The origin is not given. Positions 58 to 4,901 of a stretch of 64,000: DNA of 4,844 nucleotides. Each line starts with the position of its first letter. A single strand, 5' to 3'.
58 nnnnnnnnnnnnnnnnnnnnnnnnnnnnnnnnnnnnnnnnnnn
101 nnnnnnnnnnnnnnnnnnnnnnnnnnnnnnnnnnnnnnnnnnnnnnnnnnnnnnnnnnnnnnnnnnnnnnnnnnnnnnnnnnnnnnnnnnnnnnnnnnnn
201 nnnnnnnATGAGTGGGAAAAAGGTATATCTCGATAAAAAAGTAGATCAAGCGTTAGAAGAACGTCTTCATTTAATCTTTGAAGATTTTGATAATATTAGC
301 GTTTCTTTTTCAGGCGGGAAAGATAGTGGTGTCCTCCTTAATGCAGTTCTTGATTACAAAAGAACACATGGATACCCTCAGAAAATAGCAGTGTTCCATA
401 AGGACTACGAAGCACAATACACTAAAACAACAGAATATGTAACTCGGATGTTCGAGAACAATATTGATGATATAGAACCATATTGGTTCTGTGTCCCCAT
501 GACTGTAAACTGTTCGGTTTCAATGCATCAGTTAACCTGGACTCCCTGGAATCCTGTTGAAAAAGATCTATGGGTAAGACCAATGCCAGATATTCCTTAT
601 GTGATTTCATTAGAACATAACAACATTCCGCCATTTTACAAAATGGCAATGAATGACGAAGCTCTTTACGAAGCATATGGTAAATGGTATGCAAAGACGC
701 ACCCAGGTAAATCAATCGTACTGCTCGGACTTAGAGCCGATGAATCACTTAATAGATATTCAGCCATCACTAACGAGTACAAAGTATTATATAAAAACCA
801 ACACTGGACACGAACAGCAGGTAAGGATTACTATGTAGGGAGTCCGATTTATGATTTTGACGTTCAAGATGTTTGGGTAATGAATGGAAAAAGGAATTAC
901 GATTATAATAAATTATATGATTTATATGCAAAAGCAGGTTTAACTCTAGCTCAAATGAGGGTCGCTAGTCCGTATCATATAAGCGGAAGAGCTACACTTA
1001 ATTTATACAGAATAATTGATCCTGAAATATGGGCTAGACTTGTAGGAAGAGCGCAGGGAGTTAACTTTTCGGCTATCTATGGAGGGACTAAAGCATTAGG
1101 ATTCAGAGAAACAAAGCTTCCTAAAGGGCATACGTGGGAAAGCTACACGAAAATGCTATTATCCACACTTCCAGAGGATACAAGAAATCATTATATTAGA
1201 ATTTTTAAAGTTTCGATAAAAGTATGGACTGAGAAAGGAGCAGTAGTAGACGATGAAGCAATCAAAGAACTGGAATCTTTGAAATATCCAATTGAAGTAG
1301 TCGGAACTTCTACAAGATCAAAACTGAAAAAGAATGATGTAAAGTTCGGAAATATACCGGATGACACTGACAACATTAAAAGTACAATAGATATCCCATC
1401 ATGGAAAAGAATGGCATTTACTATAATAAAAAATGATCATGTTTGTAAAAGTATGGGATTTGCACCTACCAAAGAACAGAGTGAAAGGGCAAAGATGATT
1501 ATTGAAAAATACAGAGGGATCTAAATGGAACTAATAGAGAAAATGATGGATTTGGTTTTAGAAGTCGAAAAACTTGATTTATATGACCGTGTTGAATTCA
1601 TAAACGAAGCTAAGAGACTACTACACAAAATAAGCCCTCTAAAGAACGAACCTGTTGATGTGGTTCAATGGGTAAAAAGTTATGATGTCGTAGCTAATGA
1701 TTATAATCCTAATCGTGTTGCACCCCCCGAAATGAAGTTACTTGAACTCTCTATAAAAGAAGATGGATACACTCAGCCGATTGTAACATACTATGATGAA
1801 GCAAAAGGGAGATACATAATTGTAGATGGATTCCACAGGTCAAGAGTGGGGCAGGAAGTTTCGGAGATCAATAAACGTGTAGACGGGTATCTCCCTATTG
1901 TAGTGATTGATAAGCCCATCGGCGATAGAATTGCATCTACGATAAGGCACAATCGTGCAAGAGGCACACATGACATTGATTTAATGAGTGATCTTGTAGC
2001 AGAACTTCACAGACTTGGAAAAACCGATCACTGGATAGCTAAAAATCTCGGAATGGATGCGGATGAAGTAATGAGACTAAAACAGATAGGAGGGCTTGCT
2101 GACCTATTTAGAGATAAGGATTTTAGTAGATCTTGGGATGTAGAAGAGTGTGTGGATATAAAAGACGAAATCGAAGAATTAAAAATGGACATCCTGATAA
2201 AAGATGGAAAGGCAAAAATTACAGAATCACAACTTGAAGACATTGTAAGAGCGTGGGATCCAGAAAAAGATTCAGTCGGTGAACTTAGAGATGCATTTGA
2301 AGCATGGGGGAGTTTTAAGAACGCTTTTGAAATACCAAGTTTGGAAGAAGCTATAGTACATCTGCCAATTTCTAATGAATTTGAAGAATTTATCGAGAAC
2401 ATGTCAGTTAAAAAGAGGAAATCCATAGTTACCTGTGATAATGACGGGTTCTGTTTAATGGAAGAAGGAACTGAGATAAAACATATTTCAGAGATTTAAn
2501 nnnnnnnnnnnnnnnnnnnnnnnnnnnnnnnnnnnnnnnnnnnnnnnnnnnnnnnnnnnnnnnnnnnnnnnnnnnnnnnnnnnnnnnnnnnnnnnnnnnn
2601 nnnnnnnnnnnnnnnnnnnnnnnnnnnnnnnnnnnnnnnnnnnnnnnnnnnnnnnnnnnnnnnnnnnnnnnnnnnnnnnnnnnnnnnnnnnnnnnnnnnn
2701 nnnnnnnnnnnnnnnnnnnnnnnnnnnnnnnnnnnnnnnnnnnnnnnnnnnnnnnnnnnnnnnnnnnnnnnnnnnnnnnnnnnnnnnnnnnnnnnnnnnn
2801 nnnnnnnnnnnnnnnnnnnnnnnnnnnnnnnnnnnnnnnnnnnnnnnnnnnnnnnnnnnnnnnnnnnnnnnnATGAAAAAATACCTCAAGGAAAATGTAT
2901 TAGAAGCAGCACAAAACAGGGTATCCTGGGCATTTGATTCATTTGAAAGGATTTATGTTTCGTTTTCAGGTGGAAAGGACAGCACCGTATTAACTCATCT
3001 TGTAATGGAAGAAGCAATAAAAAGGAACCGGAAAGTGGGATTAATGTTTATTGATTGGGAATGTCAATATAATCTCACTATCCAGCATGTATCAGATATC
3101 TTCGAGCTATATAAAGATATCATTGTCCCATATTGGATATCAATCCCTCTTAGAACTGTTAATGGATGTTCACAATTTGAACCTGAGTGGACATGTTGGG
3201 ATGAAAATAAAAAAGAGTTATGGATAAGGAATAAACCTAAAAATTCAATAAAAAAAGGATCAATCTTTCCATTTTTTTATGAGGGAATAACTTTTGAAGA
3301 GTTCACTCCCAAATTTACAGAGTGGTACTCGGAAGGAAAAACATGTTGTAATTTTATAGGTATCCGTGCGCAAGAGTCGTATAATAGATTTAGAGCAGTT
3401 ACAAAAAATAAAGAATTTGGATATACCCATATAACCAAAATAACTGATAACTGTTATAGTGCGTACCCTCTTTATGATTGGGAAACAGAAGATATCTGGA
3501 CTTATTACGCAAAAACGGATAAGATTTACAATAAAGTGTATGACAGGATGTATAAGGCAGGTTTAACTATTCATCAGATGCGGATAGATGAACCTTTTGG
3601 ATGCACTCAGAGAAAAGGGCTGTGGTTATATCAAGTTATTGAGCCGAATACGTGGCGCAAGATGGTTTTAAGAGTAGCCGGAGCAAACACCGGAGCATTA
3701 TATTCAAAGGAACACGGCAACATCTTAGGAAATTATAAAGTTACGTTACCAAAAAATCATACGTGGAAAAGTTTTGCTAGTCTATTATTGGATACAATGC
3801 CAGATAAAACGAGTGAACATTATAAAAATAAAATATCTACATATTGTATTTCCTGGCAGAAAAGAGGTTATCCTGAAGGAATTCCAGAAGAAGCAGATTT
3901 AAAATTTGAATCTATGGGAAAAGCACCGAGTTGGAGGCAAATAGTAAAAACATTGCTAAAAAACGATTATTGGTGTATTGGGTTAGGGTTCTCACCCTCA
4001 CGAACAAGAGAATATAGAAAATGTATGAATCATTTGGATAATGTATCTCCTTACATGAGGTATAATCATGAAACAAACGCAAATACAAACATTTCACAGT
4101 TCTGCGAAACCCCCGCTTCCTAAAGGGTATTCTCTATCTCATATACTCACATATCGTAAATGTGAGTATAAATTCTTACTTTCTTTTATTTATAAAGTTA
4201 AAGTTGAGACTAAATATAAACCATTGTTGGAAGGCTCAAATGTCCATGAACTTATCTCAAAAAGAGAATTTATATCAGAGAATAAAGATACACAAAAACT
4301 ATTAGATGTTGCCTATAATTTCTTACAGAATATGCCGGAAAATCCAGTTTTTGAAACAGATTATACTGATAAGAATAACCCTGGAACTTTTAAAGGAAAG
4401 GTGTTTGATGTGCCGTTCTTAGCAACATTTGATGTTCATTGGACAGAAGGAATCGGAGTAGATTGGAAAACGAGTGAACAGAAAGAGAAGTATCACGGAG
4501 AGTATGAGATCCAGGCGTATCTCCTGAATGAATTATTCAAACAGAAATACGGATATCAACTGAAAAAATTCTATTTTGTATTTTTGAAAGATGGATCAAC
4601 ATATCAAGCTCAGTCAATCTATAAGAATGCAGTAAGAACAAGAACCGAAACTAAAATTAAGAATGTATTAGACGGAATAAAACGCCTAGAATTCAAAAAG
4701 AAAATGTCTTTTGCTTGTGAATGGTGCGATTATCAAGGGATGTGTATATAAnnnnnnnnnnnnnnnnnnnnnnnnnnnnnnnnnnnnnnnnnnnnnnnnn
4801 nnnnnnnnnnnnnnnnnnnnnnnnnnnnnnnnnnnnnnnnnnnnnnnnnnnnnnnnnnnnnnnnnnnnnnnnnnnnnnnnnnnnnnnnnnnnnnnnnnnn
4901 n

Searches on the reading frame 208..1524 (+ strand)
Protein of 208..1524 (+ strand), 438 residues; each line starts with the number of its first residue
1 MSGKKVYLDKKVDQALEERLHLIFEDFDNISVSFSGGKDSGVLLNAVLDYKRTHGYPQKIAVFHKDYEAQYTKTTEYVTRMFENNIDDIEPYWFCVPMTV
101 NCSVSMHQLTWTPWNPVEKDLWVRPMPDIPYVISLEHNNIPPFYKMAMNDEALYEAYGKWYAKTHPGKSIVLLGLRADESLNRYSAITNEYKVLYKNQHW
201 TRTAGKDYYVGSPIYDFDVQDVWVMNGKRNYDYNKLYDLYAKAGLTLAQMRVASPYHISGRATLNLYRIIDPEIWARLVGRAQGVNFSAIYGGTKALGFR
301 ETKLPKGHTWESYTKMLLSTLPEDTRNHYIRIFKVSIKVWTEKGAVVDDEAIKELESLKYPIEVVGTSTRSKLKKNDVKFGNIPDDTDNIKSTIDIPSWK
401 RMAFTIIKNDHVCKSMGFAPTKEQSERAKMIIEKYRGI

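Call 10: search_protein_families(library=pfam, proteins=[window:208-1524:+], max_evalue=0.001)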
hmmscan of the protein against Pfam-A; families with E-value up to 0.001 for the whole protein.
window:208-1524:+ (438 aa): 2 families
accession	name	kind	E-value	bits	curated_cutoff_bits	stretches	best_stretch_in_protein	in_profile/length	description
PF11922.13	DUF3440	-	1.9e-71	240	25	1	244-426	1-181/182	Domain of unknown function (DUF3440)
PF01507.26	PAPS_reduct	-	1.3e-08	35.5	22.5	0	167-238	100-161/175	Phosphoadenosine phosphosulfate reductase domain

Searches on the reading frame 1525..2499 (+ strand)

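Call 10: search_protein_families(library=pfam, proteins=[window:1525-2499:+], max_evalue=0.001)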
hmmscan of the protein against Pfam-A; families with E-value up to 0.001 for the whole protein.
window:1525-2499:+ (324 aa): 1 family
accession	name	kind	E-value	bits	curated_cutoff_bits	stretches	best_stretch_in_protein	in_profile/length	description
PF02195.25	ParB_N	-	0.00045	20.6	26.3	1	50-112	6-68/95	ParB N-terminal domain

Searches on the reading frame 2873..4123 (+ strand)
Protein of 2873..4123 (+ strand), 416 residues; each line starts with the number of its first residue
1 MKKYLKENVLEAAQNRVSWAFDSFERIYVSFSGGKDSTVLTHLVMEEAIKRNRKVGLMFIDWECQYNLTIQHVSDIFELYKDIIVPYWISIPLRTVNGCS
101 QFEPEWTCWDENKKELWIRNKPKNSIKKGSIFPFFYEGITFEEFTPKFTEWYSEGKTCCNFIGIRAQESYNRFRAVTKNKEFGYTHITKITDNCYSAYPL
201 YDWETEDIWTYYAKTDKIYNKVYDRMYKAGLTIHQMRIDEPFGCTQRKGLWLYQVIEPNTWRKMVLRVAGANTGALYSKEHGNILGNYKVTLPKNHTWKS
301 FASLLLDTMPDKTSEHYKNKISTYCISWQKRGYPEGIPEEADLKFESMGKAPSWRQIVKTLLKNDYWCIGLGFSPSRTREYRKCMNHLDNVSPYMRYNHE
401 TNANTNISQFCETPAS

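Call 10: search_protein_families(library=pfam, proteins=[window:2873-4123:+], max_evalue=0.001)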
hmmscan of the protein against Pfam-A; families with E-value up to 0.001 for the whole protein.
window:2873-4123:+ (416 aa): 3 families
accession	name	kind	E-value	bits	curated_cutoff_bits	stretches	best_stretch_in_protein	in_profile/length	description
PF11922.13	DUF3440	-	1.2e-33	116.8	25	1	230-332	1-101/182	Domain of unknown function (DUF3440)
PF01507.26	PAPS_reduct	-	1.8e-14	54.6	22.5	1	27-228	2-165/175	Phosphoadenosine phosphosulfate reductase domain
PF01171.26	ATP_bind_3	-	0.00032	20.9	27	1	27-66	2-41/182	PP-loop family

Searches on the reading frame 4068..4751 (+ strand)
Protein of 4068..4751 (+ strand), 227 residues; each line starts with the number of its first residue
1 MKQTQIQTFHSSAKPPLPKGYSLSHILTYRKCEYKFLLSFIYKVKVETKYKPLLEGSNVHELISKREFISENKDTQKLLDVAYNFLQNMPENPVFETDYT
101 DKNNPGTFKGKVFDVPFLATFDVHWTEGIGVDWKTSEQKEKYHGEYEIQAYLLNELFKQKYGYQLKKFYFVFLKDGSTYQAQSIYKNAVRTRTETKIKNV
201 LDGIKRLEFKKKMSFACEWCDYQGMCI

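Call 48: search_protein_families(library=pfam, proteins=[window:4068-4751:+], max_evalue=0.001)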
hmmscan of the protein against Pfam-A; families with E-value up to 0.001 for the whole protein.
window:4068-4751:+ (227 aa): 2 families
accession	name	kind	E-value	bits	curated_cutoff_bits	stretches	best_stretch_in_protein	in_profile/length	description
PF12705.13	PDDEXK_1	-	1.5e-10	41.9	22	1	131-226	141-246/247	PD-(D/E)XK nuclease superfamily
PF12684.13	DUF3799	-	0.00066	19.9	26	0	22-222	1-229/233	PDDEXK-like domain of unknown function (DUF3799)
